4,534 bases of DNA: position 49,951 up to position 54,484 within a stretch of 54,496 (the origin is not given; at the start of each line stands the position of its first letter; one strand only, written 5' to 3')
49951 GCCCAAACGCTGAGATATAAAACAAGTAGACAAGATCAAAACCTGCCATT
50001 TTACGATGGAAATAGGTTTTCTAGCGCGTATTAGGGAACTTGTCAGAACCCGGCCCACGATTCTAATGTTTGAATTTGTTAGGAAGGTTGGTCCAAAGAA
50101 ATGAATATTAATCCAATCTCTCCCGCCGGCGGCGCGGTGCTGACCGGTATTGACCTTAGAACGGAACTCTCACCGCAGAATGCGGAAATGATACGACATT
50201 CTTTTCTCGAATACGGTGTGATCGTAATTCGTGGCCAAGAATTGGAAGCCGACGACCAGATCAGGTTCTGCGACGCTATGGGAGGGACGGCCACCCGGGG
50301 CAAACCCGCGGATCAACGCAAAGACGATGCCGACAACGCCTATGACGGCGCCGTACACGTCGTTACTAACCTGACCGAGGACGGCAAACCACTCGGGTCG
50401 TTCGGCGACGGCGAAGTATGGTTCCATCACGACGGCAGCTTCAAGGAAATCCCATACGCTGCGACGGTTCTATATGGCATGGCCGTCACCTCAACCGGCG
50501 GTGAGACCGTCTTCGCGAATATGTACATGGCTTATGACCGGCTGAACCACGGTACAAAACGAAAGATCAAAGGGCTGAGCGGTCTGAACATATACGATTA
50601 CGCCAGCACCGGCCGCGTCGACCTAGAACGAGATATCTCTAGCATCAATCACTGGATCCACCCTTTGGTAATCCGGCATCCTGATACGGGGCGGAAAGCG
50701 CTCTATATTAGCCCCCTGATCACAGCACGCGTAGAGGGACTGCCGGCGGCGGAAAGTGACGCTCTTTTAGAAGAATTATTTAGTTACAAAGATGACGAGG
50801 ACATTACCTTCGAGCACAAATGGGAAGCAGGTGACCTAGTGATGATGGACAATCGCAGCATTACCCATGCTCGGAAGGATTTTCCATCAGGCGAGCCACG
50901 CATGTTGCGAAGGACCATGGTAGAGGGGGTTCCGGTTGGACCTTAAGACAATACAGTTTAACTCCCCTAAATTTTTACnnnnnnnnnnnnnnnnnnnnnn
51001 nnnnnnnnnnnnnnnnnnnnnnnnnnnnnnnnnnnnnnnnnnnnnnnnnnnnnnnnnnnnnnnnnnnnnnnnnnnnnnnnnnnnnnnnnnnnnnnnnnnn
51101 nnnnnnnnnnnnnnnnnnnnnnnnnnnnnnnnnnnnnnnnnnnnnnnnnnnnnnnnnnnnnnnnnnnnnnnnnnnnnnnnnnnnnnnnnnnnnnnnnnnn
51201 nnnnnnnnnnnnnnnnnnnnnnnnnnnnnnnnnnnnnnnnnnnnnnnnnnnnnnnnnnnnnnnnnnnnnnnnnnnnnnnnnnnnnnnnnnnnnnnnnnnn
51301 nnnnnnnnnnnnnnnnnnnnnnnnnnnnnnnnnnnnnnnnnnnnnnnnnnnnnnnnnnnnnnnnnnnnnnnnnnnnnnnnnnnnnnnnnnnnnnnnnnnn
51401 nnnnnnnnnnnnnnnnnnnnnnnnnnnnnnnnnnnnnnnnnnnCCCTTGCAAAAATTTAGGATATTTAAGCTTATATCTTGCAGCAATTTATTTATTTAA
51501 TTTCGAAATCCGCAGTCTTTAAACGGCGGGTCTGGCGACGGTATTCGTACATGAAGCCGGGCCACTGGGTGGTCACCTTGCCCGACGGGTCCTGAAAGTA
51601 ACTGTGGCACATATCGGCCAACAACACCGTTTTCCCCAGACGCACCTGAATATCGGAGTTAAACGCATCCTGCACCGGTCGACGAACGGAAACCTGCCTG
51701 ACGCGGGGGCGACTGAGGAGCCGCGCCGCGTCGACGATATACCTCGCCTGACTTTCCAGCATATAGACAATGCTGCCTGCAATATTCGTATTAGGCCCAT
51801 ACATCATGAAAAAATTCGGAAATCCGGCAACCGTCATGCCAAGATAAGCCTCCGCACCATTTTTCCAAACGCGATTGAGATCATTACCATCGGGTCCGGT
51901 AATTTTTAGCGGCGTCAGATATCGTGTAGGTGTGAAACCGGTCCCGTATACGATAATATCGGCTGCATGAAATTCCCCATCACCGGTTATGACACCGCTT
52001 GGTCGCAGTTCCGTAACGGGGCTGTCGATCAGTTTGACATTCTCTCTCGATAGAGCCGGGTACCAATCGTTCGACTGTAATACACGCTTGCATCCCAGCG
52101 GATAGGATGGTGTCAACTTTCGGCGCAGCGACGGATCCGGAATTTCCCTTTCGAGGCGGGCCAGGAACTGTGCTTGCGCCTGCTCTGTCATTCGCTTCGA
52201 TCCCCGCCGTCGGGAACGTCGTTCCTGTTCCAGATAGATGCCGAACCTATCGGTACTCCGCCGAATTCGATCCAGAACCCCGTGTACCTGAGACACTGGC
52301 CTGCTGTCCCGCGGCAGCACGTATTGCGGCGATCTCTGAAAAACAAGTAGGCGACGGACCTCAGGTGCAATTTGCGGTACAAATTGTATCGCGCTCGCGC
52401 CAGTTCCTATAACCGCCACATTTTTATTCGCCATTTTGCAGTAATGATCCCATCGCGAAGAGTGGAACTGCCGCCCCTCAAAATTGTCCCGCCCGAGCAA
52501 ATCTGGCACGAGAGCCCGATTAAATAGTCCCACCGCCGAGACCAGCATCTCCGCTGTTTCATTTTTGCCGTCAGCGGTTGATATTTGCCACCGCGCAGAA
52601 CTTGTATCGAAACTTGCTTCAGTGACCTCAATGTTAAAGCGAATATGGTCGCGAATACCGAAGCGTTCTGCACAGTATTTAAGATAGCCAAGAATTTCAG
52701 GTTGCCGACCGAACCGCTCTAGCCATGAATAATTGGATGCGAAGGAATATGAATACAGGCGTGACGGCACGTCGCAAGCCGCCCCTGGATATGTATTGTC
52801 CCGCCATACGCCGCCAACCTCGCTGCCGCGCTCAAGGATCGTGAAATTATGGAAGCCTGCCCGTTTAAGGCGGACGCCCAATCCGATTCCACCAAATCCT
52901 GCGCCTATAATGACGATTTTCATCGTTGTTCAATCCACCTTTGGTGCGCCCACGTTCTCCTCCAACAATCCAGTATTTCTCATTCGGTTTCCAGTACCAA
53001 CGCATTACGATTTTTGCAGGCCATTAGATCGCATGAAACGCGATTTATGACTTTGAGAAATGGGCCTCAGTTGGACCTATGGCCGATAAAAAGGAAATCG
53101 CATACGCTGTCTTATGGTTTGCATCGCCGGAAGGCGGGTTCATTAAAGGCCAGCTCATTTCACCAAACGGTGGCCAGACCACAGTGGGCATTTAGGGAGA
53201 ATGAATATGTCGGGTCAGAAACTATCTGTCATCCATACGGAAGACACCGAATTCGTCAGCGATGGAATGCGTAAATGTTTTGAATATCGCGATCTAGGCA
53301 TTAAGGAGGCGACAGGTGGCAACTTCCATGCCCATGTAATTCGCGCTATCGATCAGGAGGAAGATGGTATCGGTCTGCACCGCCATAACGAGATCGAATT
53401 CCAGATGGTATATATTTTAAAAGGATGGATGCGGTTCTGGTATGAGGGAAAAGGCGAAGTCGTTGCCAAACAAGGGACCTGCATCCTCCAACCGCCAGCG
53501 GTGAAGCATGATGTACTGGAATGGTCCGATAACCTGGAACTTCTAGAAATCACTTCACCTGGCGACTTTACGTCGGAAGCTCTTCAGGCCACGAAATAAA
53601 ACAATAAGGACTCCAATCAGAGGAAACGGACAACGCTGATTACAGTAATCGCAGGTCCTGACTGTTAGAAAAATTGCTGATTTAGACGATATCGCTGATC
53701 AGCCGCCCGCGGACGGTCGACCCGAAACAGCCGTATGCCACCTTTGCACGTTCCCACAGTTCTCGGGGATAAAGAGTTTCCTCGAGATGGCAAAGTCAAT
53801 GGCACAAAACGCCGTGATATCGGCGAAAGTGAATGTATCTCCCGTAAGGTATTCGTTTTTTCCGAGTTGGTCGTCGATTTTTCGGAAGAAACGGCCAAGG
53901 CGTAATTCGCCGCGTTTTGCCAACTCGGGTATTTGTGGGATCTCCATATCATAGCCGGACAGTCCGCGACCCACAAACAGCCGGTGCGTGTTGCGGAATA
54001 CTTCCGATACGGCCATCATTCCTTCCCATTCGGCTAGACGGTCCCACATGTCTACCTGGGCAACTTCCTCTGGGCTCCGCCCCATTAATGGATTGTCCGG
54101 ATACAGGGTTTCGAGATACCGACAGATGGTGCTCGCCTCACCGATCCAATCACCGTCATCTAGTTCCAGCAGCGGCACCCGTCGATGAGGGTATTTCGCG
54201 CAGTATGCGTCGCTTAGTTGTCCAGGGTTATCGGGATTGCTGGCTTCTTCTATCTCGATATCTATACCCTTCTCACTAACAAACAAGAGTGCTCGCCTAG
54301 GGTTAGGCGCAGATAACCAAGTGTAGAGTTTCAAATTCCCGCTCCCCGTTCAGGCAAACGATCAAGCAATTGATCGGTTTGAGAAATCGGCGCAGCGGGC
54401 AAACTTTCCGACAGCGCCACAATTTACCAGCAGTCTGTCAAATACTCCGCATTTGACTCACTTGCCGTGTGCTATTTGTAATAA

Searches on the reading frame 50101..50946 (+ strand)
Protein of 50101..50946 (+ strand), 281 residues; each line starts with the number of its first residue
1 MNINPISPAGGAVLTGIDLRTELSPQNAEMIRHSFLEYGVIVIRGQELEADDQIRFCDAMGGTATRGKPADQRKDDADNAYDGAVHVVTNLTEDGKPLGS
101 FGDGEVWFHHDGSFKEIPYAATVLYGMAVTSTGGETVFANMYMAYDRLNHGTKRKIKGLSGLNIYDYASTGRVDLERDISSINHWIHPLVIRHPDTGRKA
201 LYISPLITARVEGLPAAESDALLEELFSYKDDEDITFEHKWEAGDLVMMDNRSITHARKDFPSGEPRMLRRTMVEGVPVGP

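Call 77: search_protein_families(library=pfam, proteins=[window:50101-50946:+], max_evalue=0.001)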
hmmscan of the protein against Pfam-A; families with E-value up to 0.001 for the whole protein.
window:50101-50946:+ (281 aa): 1 family
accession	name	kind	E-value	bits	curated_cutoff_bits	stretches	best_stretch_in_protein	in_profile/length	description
PF02668.22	TauD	-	7.1e-58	197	27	1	3-273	2-267/267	Taurine catabolism dioxygenase TauD, TfdA family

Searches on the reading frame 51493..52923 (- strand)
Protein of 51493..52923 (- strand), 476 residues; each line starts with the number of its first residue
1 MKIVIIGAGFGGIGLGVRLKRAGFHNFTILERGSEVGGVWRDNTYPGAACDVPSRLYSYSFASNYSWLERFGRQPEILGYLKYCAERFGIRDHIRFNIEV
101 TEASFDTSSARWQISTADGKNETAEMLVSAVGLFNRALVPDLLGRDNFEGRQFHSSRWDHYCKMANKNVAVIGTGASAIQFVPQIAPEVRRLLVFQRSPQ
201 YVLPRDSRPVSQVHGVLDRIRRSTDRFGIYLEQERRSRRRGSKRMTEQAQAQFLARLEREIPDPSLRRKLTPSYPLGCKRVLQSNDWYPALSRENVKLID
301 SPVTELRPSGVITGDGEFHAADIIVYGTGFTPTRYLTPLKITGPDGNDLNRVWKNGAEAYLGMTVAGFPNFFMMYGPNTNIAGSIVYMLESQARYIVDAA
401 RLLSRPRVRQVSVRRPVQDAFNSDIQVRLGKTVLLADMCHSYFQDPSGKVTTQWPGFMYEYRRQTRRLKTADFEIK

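Call 77: search_protein_families(library=pfam, proteins=[window:51493-52923:-], max_evalue=0.001)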
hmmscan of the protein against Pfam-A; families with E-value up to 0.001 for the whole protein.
window:51493-52923:- (476 aa): 6 families
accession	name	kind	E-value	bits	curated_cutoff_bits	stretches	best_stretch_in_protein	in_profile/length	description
PF13738.12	Pyr_redox_3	-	3.7e-13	49.8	30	1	4-186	1-184/305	Pyridine nucleotide-disulphide oxidoreductase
PF00743.25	FMO-like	-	9.9e-12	44.5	22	1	2-208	3-225/532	Flavin-binding monooxygenase-like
PF07992.20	Pyr_redox_2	-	4.3e-10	39.9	26.1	1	1-181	1-157/291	Pyridine nucleotide-disulphide oxidoreductase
PF13450.12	NAD_binding_8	-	3.6e-09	37.2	21.9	1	5-59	1-54/68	NAD(P)-binding Rossmann-like domain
PF13434.12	Lys_Orn_oxgnase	-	3.3e-07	30.2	21.3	1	76-188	96-210/339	L-lysine 6-monooxygenase/L-ornithine 5-monooxygenase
PF01266.30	DAO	-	0.00019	21.5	27.9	0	2-42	1-41/353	FAD dependent oxidoreductase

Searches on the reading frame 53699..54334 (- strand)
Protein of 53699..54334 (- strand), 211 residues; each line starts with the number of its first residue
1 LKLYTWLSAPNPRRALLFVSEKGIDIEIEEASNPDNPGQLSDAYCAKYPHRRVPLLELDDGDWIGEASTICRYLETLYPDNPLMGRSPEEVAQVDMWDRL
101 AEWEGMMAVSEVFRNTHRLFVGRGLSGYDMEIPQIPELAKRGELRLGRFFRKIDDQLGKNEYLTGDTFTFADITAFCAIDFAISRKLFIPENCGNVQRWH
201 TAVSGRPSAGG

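Call 10: search_protein_families(library=pfam, proteins=[window:53699-54334:-])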
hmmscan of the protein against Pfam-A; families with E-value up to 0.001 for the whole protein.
window:53699-54334:- (211 aa): 6 families
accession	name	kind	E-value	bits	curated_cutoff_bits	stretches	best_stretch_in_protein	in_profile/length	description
PF13417.12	GST_N_3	-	7.2e-13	49.1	22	1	3-82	1-75/75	Glutathione S-transferase, N-terminal domain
PF13409.12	GST_N_2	-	1.6e-11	45.1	25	1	10-76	3-69/70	Glutathione S-transferase, N-terminal domain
PF00043.30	GST_C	-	2.2e-10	41.1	20.7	1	138-207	23-93/93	Glutathione S-transferase, C-terminal domain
PF13410.11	GST_C_2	-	2.4e-08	34.4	24.9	1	141-201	6-68/69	Glutathione S-transferase, C-terminal domain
PF14497.11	GST_C_3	-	7.8e-08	32.9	21.6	1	144-207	29-95/104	Glutathione S-transferase, C-terminal domain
PF02798.26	GST_N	-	9.4e-08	32.7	20.9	1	1-75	3-75/76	Glutathione S-transferase, N-terminal domain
